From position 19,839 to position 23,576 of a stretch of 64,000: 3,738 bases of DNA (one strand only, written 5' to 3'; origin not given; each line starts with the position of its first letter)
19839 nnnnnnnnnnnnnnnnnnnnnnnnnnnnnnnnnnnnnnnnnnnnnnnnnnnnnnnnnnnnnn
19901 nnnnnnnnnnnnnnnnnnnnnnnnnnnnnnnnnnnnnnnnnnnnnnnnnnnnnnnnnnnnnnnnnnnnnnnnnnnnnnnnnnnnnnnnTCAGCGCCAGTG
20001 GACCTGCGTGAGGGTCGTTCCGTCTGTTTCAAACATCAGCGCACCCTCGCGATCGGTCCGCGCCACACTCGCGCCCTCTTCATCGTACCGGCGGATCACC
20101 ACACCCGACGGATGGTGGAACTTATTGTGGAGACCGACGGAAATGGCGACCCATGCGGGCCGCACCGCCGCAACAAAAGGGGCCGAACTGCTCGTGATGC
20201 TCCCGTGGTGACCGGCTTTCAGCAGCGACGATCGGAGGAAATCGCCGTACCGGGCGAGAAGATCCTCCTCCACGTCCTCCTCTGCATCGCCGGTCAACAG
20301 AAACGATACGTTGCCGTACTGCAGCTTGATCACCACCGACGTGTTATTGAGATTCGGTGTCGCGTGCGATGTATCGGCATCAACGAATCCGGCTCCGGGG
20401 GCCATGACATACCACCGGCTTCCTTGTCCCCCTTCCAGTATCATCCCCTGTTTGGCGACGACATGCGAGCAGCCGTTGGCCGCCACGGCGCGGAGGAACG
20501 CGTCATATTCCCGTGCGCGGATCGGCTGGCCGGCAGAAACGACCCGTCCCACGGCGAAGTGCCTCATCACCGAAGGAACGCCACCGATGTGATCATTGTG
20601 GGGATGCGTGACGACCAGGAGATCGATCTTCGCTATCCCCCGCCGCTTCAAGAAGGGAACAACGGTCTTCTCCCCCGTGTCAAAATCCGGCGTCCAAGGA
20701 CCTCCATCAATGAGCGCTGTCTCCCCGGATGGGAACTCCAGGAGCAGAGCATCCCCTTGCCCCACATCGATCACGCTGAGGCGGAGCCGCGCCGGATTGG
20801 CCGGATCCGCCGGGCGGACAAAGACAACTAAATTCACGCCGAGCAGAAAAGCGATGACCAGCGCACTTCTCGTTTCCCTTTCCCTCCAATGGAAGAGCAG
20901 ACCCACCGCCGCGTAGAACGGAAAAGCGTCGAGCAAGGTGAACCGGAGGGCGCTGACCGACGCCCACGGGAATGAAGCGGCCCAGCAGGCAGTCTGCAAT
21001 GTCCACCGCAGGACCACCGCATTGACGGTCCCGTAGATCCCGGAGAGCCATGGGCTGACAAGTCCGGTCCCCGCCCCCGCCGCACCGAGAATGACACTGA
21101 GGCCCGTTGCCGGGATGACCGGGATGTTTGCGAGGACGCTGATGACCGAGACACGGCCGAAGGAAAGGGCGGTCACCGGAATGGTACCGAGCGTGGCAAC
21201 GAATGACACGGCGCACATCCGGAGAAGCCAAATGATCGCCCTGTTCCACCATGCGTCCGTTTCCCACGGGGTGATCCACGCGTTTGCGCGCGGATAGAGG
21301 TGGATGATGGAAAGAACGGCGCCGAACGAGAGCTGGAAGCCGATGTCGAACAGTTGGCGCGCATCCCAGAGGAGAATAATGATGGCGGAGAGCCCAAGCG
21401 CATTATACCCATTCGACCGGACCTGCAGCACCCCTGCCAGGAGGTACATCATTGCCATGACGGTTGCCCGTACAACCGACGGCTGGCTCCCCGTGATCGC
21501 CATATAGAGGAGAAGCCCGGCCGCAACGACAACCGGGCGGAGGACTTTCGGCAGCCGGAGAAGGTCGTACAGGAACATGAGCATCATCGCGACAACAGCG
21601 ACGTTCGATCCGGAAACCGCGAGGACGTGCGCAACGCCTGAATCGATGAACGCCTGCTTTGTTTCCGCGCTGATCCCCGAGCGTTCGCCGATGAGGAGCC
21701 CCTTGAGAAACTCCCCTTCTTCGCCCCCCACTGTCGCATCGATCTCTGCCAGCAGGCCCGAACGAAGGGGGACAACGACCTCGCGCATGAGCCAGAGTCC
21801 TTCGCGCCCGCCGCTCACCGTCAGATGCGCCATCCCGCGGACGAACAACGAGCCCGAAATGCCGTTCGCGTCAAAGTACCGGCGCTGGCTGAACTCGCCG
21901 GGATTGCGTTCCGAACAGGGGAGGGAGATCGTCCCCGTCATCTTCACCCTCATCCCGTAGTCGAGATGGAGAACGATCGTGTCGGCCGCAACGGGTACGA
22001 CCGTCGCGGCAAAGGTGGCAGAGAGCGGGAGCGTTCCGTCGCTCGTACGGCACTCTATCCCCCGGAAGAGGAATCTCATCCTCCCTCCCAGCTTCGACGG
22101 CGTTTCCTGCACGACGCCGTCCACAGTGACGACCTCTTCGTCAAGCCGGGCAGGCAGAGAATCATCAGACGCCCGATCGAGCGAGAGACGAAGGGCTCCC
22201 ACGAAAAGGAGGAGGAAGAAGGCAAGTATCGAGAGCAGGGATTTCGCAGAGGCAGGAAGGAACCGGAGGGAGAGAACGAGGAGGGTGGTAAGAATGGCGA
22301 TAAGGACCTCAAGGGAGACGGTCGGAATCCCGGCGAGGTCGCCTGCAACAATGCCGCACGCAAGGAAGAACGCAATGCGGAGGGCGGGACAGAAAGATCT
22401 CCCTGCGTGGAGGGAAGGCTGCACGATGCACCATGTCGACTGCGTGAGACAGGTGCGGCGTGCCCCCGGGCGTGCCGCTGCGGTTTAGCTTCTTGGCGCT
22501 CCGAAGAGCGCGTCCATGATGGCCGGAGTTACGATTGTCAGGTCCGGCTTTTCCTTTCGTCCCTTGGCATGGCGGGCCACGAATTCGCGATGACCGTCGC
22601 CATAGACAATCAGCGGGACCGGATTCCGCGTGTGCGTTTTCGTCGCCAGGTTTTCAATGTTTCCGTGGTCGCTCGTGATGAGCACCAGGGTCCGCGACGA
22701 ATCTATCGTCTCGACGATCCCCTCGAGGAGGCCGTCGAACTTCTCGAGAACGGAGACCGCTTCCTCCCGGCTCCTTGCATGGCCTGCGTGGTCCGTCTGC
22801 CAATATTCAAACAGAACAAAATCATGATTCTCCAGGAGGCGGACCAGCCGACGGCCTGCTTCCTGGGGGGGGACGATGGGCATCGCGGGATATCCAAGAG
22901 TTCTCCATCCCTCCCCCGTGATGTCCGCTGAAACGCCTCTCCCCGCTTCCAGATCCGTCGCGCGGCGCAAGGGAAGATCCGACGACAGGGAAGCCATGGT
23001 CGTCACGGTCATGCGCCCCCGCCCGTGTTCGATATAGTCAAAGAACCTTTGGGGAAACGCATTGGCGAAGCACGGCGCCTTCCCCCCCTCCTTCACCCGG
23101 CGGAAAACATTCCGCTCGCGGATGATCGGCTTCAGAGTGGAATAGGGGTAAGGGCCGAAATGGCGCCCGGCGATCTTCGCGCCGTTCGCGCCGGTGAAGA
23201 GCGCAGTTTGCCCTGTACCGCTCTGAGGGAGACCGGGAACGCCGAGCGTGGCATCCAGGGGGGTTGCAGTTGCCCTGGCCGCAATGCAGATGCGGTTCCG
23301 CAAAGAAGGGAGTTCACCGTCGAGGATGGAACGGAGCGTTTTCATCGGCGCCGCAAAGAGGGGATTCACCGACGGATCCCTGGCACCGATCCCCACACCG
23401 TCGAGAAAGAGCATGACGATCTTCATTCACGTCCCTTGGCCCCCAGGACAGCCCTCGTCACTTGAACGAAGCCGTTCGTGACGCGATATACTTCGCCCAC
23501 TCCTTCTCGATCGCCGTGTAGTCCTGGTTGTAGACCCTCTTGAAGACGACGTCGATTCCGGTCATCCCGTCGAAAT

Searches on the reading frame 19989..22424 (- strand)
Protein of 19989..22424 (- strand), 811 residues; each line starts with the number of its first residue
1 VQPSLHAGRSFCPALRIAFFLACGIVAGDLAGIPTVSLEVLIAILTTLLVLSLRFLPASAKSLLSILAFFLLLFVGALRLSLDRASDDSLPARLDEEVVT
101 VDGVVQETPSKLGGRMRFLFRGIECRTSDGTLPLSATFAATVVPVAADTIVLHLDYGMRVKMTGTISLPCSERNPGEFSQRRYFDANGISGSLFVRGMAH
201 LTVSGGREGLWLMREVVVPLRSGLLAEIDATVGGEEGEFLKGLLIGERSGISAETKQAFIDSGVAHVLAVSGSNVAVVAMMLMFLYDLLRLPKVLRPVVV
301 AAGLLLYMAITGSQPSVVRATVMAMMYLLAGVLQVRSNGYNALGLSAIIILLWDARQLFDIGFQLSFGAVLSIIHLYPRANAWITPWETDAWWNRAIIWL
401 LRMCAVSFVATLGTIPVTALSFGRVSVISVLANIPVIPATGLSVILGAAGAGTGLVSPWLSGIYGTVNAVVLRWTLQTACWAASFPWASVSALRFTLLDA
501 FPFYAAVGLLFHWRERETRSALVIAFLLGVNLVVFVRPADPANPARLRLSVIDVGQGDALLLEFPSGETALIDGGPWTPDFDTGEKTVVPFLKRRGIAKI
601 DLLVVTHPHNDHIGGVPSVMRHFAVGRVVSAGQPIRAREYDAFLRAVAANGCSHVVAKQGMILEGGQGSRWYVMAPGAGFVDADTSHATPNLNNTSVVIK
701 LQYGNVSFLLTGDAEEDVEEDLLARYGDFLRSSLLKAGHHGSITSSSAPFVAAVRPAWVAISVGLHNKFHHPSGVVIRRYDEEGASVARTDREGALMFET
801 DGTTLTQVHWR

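Call 22: search_protein_families(library=pfam, proteins=[window:19989-22424:-], max_evalue=0.001)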
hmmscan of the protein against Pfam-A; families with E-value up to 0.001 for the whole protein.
window:19989-22424:- (811 aa): 4 families
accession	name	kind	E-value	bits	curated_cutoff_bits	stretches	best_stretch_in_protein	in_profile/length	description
PF03772.21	Competence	-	1.7e-60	205.1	23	1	243-516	1-269/270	Competence protein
PF13567.11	DUF4131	-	8.7e-22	78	31.6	1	40-197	8-161/165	Domain of unknown function (DUF4131)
PF00753.33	Lactamase_B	-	9.5e-17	62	22.7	1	553-751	2-182/196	Metallo-beta-lactamase superfamily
PF12706.13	Lactamase_B_2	-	3e-05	24.2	27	1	581-627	11-57/200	Beta-lactamase superfamily domain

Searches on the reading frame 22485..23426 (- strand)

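Call 22: search_protein_families(library=pfam, proteins=[window:22485-23426:-], max_evalue=0.001)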
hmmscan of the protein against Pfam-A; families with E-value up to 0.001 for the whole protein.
window:22485-23426:- (313 aa): 2 families
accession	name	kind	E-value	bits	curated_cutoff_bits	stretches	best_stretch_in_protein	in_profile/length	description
PF01676.23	Metalloenzyme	-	6.7e-27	95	24.3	1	189-306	133-247/252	Metalloenzyme superfamily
PF01663.27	Phosphodiest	-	7.2e-05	23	23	1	195-256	157-221/342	Type I phosphodiesterase / nucleotide pyrophosphatase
